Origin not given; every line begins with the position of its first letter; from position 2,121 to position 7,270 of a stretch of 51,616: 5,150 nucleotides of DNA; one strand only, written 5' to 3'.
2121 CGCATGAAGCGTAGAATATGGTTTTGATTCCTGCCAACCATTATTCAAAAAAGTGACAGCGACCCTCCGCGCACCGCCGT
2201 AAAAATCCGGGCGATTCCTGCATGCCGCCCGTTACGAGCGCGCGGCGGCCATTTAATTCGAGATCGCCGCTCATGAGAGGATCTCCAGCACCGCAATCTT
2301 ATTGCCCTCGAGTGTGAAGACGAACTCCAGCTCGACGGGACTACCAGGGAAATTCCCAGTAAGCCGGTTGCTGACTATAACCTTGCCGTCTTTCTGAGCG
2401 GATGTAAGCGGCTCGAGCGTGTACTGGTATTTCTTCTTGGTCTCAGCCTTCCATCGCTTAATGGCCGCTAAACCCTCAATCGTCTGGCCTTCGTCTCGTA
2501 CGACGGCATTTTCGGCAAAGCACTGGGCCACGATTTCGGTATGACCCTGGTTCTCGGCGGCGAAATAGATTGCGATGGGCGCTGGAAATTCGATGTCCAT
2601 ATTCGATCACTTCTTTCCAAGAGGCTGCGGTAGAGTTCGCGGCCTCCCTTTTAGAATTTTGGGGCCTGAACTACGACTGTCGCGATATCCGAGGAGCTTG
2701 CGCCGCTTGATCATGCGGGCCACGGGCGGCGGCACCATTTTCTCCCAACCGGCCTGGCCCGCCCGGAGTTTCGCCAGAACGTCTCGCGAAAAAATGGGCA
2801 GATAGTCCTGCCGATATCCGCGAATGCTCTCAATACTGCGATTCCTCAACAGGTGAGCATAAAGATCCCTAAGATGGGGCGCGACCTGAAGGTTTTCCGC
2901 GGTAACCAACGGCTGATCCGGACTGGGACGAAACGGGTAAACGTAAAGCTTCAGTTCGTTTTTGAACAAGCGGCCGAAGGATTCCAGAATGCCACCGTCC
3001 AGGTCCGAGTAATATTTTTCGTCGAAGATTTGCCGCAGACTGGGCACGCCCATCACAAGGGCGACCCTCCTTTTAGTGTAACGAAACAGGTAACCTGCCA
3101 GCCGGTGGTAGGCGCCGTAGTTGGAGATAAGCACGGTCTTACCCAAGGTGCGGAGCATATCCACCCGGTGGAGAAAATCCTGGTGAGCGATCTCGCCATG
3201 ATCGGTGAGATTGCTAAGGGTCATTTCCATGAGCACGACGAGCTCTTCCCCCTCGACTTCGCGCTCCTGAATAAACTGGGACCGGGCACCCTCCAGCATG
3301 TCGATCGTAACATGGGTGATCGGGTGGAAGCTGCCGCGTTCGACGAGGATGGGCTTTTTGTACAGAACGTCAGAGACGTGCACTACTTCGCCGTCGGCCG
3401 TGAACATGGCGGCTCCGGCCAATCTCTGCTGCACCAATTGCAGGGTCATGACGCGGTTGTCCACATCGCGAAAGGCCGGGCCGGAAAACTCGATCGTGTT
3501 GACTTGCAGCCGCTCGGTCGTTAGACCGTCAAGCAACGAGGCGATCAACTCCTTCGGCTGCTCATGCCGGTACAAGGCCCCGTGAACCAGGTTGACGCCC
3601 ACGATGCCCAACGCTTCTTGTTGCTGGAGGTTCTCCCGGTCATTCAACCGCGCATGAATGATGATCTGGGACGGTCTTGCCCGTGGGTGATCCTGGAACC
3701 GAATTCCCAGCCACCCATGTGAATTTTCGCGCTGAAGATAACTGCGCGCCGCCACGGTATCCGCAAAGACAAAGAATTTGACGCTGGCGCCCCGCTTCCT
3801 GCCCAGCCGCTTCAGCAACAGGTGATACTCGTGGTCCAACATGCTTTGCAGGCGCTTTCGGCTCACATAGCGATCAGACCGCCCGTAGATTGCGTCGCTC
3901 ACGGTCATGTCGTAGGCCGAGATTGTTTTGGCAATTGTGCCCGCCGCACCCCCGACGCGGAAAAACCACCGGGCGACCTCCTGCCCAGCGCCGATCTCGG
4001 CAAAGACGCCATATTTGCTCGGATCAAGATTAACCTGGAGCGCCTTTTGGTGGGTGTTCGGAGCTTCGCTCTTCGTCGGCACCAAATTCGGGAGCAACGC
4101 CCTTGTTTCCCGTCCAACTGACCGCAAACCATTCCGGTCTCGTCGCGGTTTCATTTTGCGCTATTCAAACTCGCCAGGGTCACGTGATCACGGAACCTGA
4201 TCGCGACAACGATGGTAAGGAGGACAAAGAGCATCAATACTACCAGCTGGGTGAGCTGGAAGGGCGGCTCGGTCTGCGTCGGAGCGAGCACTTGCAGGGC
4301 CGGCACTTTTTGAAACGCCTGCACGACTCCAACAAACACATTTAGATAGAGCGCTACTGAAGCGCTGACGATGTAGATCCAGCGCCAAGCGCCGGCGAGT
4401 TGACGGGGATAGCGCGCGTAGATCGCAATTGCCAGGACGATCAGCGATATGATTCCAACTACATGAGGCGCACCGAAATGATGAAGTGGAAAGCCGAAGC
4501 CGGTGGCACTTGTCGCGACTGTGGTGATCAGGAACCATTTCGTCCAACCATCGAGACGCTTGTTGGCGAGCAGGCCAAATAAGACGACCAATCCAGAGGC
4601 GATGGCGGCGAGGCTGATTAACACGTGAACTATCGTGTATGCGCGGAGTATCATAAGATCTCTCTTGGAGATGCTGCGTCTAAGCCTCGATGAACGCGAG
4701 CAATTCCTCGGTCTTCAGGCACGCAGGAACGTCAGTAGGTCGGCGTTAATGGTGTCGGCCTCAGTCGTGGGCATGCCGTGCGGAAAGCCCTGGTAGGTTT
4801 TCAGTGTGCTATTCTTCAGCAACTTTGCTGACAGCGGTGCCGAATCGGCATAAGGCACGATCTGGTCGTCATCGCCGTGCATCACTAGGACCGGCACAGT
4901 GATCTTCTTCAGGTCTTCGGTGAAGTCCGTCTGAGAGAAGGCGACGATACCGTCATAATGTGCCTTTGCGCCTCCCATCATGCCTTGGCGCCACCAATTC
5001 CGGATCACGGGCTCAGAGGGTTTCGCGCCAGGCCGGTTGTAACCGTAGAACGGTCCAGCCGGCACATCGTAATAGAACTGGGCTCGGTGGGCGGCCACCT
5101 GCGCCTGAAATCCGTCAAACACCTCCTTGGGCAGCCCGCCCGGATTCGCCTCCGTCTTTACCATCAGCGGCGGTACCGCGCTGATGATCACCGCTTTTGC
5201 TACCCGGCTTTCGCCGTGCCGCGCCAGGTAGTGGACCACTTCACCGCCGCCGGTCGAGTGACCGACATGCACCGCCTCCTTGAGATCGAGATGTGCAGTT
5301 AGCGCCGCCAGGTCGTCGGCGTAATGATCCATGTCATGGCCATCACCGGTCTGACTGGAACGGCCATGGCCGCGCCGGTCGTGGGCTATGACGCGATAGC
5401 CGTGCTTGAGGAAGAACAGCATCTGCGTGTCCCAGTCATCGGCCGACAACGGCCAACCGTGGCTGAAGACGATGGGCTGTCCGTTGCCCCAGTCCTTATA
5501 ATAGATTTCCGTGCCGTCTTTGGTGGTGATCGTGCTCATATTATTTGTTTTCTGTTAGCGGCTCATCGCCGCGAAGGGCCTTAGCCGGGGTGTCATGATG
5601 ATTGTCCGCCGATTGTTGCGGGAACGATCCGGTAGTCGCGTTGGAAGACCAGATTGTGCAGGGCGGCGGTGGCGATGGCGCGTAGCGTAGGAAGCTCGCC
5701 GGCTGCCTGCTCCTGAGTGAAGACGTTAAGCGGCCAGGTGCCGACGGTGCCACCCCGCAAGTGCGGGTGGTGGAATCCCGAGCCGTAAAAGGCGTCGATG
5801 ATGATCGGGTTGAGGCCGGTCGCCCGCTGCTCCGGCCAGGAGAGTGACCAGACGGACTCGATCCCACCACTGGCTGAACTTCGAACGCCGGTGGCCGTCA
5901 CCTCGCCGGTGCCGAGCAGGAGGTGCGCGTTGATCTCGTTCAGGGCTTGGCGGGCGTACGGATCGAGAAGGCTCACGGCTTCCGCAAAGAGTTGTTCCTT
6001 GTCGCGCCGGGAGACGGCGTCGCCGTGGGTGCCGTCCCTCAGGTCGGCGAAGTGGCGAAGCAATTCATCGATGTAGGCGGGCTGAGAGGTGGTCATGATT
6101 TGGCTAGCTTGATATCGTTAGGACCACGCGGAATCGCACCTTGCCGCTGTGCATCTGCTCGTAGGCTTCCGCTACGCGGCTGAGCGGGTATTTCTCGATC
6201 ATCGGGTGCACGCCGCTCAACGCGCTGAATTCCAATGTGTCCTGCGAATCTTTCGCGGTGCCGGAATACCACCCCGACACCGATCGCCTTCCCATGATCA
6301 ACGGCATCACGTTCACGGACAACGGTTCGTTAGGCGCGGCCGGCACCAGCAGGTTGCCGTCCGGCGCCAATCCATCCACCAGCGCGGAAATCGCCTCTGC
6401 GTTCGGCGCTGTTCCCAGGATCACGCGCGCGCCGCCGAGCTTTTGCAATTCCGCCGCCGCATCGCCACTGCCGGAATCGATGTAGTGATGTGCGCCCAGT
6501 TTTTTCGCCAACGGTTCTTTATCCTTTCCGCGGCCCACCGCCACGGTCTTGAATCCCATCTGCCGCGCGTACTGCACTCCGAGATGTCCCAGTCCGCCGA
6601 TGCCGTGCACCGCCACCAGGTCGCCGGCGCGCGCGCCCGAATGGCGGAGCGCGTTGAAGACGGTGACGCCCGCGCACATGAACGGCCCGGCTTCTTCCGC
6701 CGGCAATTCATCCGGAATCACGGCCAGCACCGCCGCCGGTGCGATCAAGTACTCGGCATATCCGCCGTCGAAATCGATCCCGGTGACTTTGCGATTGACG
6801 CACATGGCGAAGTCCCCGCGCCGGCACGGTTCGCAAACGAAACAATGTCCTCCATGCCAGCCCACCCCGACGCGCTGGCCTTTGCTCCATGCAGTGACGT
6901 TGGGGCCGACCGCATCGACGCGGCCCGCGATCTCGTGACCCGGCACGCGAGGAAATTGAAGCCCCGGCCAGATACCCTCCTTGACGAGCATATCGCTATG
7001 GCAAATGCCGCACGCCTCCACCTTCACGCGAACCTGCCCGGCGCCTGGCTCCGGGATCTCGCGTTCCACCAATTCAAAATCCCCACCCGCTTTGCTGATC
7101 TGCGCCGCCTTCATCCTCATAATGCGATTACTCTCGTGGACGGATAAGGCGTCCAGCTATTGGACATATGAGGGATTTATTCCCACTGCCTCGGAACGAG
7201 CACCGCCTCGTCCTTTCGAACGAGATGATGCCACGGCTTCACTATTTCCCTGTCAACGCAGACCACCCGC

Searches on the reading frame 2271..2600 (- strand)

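Call 10: search_protein_families(library=pfam, proteins=[window:2271-2600:-])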
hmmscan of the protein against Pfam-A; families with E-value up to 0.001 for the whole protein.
window:2271-2600:- (109 aa): 1 family
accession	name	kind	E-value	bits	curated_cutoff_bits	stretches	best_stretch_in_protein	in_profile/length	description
PF12680.13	SnoaL_2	-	9.5e-09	36.2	27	1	12-103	4-100/102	SnoaL-like domain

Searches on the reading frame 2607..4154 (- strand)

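Call 10: search_protein_families(library=pfam, proteins=[window:2607-4154:-])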
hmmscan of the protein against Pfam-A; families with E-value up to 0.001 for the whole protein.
window:2607-4154:- (515 aa): 0 families

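Call 56: search_protein_families(library=pfam, max_evalue=1, proteins=[window:2607-4154:-])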
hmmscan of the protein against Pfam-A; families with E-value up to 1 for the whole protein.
window:2607-4154:- (515 aa): 1 family
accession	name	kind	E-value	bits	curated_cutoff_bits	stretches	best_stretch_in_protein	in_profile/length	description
PF20695.2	UbiD_N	-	0.14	12.7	24.3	1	335-378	32-76/78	3-octaprenyl-4-hydroxybenzoate carboxy-lyase N-terminal domain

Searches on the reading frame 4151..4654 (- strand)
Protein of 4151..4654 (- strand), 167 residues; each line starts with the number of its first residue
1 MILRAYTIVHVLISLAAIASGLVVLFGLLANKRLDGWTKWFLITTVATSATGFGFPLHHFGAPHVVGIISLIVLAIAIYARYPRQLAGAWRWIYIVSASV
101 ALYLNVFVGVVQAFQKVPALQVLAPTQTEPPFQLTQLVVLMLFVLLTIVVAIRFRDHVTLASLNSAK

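Call 10: search_protein_families(library=pfam, proteins=[window:4151-4654:-])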
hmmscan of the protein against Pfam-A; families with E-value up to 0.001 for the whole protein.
window:4151-4654:- (167 aa): 0 families

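Call 56: search_protein_families(library=pfam, max_evalue=1, proteins=[window:4151-4654:-])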
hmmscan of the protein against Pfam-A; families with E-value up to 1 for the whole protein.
window:4151-4654:- (167 aa): 1 family
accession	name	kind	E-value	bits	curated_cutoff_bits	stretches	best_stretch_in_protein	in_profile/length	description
PF05360.19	YiaAB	-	0.031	14.9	26.6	1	16-52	8-43/53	yiaA/B two helix domain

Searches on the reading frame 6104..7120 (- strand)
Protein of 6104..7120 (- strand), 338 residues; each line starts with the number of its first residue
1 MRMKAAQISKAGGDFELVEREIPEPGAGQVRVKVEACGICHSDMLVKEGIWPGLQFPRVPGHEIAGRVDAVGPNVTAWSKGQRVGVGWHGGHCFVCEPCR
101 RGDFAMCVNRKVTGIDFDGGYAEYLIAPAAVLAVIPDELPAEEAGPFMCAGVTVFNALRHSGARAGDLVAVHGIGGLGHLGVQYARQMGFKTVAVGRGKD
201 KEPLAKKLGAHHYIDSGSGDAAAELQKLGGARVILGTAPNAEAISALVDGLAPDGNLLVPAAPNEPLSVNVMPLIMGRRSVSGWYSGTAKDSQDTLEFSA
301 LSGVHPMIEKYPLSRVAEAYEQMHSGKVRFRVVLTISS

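Call 10: search_protein_families(library=pfam, proteins=[window:6104-7120:-])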
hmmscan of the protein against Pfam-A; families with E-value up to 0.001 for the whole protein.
window:6104-7120:- (338 aa): 3 families
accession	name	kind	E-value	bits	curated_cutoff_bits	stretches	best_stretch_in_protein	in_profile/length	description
PF08240.17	ADH_N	-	4.4e-30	104.4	23.5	1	26-137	1-104/104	Alcohol dehydrogenase GroES-like domain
PF00107.32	ADH_zinc_N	-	8.1e-21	74.8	31.8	1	176-298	1-126/129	Zinc-binding dehydrogenase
PF13602.12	ADH_zinc_N_2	-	5.3e-07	31.1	27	1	208-334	1-134/134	Zinc-binding dehydrogenase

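Call 68: search_protein_families(library=ncbifam, proteins=[window:6104-7120:-], max_evalue=0.01)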
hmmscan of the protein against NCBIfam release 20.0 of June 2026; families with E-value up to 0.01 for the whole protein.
window:6104-7120:- (338 aa): 26 families (the best 25 are shown)
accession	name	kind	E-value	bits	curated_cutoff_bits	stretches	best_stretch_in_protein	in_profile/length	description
NF047908.1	AldhRedAhr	equivalog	5.2e-82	275.4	470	1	4-335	5-334/335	NADPH-dependent aldehyde reductase Ahr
NF006940.0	PRK09422.1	equivalog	6.6e-62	209.4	344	1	3-336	1-335/338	alcohol dehydrogenase AdhP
NF010344.0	PRK13771.1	subfamily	9.6e-47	159.6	349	1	3-335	1-332/334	putative alcohol dehydrogenase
TIGR02822.1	adh_fam_2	subfamily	1.8e-44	152.2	283.5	1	13-333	13-327/329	zinc-binding alcohol dehydrogenase family protein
NF003808.0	PRK05396.1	equivalog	1.4e-37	129.4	380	1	3-334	1-338/341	L-threonine 3-dehydrogenase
NF041172.1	AcrlCoa_red_Thmprot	equivalog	1.4e-37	129.4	500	1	3-332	1-330/334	acryloyl-CoA reductase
TIGR00692.1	tdh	equivalog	6.7e-37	127.3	458.35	1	10-333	6-337/340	L-threonine 3-dehydrogenase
TIGR03989.1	Rxyl_3153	subfamily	7.4e-37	127.5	440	2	3-107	2-105/370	NDMA-dependent alcohol dehydrogenase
NF007489.0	PRK10083.1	equivalog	5.6e-34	117.6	376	1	14-228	11-225/339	Zn-dependent oxidoreductase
NF041097.1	keto_inos_dh_IolM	equivalog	9.1e-33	113.4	450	1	13-328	38-382/389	scyllo-inosose 3-dehydrogenase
TIGR02824.1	quinone_pig3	subfamily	7.8e-32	110.5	296.8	2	111-335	84-324/325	putative NAD(P)H quinone oxidoreductase, PIG3 family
TIGR03201.1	dearomat_had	equivalog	3.1e-30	105.4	338.65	1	12-226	8-226/349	6-hydroxycyclohex-1-ene-1-carbonyl-CoA dehydrogenase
TIGR03451.1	mycoS_dep_FDH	equivalog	1e-26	93.7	512.9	1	12-333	11-356/358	S-(hydroxymethyl)mycothiol dehydrogenase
NF007642.0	PRK10309.1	equivalog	2.5e-26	92.7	550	1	8-254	5-253/347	galactitol-1-phosphate 5-dehydrogenase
TIGR03366.1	HpnZ_proposed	hypoth_equivalog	2.8e-26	92.5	328.1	1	24-300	2-294/315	putative phosphonate catabolism associated alcohol dehydrogenase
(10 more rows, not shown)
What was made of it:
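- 6104..7120 (-): Zn-dependent ADH (best NCBIfam resemblance is aldehyde reductase Ahr, below its cut-off), driven by S1. Calls 10, 68.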
